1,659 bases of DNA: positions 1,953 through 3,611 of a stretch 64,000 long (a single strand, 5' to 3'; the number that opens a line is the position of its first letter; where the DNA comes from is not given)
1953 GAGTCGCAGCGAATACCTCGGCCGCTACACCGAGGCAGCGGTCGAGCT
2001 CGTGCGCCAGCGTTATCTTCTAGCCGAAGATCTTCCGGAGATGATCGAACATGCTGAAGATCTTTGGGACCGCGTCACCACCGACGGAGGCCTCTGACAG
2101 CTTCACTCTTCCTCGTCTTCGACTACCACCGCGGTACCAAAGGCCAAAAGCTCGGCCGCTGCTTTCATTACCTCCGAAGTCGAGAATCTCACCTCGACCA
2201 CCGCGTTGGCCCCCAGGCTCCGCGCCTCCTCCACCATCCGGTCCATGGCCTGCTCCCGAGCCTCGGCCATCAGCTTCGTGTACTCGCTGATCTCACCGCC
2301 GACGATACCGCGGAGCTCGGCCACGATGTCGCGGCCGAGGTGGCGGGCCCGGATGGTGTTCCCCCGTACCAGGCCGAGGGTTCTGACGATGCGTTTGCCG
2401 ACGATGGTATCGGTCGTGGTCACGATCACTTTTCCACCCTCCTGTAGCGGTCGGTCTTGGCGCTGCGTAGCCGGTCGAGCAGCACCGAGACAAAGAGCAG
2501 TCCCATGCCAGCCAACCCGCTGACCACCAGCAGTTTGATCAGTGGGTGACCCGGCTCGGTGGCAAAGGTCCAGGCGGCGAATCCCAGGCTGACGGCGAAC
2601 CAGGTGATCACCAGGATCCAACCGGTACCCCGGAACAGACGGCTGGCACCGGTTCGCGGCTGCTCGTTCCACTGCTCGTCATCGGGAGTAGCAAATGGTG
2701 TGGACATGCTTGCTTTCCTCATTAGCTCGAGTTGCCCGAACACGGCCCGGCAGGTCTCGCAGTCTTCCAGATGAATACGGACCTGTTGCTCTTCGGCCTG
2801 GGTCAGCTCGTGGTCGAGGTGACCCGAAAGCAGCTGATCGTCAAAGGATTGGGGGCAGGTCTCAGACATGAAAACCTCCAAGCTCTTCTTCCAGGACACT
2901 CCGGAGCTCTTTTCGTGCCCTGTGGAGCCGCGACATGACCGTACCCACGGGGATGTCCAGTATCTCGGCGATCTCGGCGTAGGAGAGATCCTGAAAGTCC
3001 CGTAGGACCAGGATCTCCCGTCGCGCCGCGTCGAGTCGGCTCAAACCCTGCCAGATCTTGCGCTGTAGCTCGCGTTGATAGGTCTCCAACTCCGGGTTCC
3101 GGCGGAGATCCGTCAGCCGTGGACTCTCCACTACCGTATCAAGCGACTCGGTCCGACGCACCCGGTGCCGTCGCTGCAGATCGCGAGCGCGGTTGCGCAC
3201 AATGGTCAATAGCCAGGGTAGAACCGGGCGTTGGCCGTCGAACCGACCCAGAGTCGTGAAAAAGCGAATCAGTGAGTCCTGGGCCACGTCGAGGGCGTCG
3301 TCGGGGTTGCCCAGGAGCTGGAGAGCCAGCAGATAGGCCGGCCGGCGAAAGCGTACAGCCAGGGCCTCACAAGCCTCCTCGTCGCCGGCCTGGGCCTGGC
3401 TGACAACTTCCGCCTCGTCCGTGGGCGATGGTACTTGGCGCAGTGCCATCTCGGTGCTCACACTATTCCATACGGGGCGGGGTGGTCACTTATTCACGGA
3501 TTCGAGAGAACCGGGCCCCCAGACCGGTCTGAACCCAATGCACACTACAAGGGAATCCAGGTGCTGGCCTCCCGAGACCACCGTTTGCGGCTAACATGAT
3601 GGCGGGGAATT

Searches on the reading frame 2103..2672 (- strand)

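Call 39: search_protein_families(library=pfam, proteins=[window:2103-2672:-], max_evalue=0.001)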
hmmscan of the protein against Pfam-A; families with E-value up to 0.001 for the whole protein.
window:2103-2672:- (189 aa): 1 family
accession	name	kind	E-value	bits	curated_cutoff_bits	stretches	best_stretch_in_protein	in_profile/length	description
PF01906.23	YbjQ_1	-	5e-37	127.1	23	1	82-184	1-103/103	Putative heavy-metal-binding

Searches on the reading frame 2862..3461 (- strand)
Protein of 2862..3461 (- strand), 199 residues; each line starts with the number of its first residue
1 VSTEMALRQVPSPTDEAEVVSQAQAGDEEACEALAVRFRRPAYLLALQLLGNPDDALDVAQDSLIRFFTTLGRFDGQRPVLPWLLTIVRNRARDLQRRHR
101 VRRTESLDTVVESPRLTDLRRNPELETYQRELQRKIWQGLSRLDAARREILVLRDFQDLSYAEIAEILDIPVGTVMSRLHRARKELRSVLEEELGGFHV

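Call 39: search_protein_families(library=pfam, proteins=[window:2862-3461:-], max_evalue=0.001)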
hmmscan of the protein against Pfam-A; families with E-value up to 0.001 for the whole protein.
window:2862-3461:- (199 aa): 5 families
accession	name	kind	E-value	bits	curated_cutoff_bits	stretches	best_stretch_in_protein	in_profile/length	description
PF08281.18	Sigma70_r4_2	-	4.2e-19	68.4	25.7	1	134-186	2-54/54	Sigma-70, region 4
PF04545.22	Sigma70_r4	-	3.1e-14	52.6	24.1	1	140-187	2-49/50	Sigma-70, region 4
PF04542.20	Sigma70_r2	-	1.2e-11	44.7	24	1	37-100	4-69/71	Sigma-70 region 2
PF13384.12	HTH_23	-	0.00027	21.1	24.6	1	147-182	5-41/50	Homeodomain-like domain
PF07638.17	Sigma70_ECF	-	0.0006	20.2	21.1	0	89-188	90-181/185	ECF sigma factor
